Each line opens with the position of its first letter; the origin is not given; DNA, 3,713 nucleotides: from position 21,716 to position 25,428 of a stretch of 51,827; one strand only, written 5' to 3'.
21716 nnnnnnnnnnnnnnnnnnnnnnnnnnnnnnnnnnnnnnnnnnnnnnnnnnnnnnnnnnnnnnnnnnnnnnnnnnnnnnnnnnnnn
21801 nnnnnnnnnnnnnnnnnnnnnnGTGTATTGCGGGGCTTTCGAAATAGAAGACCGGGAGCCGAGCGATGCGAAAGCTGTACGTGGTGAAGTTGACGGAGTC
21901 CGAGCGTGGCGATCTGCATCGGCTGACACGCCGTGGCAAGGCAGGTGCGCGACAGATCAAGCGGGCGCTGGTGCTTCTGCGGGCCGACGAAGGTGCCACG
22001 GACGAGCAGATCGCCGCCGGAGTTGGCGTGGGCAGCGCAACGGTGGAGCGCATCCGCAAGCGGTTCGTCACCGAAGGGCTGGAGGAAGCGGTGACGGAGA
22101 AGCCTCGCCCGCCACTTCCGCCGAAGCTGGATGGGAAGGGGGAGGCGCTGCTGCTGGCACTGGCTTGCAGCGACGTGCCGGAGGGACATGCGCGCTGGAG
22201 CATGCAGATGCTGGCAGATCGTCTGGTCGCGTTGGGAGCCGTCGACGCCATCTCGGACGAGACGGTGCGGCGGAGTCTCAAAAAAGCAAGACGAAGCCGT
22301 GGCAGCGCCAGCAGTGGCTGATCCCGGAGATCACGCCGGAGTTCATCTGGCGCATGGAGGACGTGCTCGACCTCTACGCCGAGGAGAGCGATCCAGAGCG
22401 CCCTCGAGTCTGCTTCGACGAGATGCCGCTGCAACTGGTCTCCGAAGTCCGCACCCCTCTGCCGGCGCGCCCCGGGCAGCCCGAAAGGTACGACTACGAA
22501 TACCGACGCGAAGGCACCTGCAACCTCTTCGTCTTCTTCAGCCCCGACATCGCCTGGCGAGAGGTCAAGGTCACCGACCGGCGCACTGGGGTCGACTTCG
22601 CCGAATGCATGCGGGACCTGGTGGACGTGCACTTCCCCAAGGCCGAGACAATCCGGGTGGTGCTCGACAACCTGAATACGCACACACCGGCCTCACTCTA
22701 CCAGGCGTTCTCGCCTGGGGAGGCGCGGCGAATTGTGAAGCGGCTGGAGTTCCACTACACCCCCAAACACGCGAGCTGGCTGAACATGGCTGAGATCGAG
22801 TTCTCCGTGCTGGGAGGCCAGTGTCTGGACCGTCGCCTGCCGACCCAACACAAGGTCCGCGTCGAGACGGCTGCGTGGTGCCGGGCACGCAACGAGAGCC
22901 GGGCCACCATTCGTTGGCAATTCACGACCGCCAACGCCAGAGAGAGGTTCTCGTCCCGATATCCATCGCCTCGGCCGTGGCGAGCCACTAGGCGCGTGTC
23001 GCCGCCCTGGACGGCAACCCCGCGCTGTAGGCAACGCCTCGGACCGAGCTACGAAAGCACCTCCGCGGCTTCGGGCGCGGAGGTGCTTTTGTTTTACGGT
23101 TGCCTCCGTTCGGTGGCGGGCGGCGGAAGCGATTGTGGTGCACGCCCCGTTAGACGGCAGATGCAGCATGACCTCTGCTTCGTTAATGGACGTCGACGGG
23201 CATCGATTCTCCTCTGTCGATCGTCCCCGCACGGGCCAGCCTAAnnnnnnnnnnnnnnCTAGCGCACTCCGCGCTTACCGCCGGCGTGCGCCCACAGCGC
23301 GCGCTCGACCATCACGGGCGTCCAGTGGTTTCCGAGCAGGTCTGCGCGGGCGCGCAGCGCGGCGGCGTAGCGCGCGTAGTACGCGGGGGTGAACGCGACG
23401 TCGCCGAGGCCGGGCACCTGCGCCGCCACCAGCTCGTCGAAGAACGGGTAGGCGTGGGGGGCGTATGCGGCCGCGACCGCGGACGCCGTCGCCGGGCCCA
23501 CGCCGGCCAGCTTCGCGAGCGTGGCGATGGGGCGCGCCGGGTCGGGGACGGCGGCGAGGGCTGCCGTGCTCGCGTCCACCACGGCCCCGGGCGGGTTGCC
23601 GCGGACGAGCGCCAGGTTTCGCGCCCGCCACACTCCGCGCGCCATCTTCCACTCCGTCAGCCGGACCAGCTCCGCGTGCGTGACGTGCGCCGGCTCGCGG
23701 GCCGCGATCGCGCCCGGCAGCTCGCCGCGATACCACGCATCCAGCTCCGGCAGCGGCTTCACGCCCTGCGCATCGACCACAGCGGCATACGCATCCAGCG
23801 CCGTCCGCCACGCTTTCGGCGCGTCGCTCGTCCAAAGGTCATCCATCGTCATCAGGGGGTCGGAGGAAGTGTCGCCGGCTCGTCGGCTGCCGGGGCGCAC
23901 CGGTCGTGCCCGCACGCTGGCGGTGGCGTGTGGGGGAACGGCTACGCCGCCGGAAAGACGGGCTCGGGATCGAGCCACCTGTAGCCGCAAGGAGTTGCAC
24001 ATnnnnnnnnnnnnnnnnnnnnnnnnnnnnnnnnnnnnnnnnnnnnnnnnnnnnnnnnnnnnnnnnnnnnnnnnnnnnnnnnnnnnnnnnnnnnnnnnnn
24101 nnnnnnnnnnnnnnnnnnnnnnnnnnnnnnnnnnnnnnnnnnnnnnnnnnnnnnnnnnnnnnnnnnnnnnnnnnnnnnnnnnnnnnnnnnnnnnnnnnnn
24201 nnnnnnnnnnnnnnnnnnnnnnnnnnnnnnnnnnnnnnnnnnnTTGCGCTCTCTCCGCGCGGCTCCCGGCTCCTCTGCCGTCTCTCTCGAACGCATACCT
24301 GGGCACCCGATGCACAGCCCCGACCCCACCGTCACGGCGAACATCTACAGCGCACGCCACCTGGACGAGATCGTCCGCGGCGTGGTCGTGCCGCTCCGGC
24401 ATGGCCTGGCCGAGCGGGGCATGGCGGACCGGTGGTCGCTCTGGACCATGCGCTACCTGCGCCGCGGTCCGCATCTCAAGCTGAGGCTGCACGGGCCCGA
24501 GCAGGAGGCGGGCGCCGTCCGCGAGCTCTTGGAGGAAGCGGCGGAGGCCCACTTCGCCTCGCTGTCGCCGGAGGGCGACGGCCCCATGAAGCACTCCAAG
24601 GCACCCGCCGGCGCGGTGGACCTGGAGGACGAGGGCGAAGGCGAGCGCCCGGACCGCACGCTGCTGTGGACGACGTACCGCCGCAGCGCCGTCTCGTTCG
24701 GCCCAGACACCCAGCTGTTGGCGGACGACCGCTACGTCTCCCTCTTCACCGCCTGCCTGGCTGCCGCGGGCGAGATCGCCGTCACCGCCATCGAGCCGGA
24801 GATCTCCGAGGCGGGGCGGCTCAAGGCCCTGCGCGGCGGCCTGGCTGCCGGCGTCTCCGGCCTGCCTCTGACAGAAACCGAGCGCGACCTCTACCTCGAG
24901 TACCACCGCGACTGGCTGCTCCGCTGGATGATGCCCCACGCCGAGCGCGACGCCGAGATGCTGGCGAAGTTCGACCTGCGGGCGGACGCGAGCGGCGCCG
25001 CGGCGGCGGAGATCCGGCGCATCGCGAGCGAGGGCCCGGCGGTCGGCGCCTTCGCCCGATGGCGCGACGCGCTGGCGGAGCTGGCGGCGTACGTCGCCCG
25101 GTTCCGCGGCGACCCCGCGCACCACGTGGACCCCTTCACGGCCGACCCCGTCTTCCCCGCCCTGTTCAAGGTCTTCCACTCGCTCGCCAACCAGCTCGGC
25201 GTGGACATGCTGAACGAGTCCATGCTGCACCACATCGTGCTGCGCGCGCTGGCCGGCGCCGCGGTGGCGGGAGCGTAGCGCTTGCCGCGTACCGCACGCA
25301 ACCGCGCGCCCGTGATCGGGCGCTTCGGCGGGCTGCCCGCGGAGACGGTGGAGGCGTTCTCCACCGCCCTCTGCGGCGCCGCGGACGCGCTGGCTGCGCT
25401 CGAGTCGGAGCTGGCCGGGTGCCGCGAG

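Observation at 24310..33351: Split-LanB RiPP locus with three stand-alone SpaB_C paralogues and no LanC, YcaO, protease or transporter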

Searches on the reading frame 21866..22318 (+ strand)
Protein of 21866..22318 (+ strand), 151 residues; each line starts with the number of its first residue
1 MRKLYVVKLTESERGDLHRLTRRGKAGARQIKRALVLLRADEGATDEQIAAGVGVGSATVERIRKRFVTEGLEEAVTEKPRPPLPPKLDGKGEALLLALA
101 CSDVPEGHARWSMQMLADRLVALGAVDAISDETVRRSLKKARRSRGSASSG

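Call 93: search_protein_families(library=pfam, proteins=[window:21866-22318:+], max_evalue=0.001)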
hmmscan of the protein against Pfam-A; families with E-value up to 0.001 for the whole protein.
window:21866-22318:+ (151 aa): 4 families
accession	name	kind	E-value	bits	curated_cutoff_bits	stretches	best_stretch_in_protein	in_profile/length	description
PF13565.12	HTH_32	-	5.4e-17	62.5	33.7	1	59-138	1-73/73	Homeodomain-like domain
PF13384.12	HTH_23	-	2.7e-09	37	24.6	1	29-73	3-47/50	Homeodomain-like domain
PF13551.12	HTH_29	-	7.2e-09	36.1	28.1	1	33-90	1-60/64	Winged helix-turn helix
PF13518.12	HTH_28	-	6.6e-06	26.5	25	1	32-81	1-49/52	Helix-turn-helix domain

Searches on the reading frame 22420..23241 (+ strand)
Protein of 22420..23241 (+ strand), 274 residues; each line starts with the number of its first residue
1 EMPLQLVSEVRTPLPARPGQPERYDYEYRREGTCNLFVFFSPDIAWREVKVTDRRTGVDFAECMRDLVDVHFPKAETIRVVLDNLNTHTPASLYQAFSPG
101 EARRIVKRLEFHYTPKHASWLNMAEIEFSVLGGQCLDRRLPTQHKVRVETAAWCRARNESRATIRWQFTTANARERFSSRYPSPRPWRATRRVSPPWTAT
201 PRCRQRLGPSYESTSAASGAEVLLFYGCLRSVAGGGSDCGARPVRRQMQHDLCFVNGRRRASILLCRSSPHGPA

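Call 93: search_protein_families(library=pfam, proteins=[window:22420-23241:+], max_evalue=0.001)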
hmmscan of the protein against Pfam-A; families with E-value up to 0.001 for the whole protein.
window:22420-23241:+ (274 aa): 1 family
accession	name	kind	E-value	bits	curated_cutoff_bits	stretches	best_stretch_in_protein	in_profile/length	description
PF13358.12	DDE_3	-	3.4e-25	89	28.6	1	4-145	10-144/146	DDE superfamily endonuclease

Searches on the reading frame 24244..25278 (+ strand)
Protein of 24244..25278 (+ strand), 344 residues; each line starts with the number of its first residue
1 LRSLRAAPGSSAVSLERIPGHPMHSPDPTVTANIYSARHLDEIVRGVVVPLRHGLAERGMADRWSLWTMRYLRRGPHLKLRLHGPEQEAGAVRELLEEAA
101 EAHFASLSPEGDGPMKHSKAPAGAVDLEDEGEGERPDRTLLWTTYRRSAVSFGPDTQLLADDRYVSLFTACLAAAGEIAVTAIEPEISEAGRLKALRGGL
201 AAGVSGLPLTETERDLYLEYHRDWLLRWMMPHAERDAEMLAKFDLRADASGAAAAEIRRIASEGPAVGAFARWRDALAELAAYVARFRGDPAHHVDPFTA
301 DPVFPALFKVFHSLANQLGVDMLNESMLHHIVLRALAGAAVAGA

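Call 3: search_protein_families(library=pfam, proteins=[window:24244-25278:+], max_evalue=0.1)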
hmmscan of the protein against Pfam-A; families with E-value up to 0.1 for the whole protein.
window:24244-25278:+ (344 aa): 1 family
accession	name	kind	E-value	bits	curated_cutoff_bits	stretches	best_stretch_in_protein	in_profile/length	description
PF14028.11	Lant_dehydr_C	-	5.7e-13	50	24.4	1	32-335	4-254/255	Lantibiotic biosynthesis dehydratase C-term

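Call 20: search_solved_structures(query=window:24310-25278:+, max_evalue=10)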
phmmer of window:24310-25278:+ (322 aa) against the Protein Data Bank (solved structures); distinct sequences matched with E-value up to 10: 0.

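Call 37: search_solved_structures(query=A3, max_evalue=10, show_alignments=2)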
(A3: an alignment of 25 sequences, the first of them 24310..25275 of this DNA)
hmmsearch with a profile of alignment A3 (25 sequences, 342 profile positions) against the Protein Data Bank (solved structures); distinct sequences matched with E-value up to 10: 4.
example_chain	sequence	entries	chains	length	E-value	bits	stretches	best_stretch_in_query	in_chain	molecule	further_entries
1bx9_A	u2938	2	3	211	0.22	13.7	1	282-326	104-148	GLUTATHIONE S-TRANSFERASE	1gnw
5a4u_A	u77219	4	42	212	0.22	13.7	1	282-326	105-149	GLUTATHIONE S-TRANSFERASE F2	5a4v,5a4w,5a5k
3h6p_C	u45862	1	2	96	0.74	12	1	230-285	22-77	ESAT-6-like protein esxR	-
6hpb_A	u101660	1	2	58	1.4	11.1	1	52-69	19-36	mRNA interferase toxin HicA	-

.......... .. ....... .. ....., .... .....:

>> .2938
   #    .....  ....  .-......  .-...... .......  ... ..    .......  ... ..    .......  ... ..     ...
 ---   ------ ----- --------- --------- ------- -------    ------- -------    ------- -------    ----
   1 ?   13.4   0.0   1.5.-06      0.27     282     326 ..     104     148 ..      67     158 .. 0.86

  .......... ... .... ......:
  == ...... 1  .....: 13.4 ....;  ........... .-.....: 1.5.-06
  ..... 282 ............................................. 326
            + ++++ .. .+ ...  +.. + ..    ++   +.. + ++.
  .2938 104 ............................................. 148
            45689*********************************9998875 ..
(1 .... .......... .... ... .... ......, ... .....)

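Call 78: search_protein_families(library=ncbifam, proteins=[window:24310-25278:+], max_evalue=0.01)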
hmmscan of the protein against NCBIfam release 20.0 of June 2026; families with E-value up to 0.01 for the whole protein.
window:24310-25278:+ (322 aa): 1 family
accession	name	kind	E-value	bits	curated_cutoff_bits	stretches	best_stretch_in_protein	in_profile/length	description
TIGR03891.1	thiopep_ocin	subfamily_domain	2.3e-05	24.4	48.45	1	13-80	7-74/263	thiopeptide-type bacteriocin biosynthesis protein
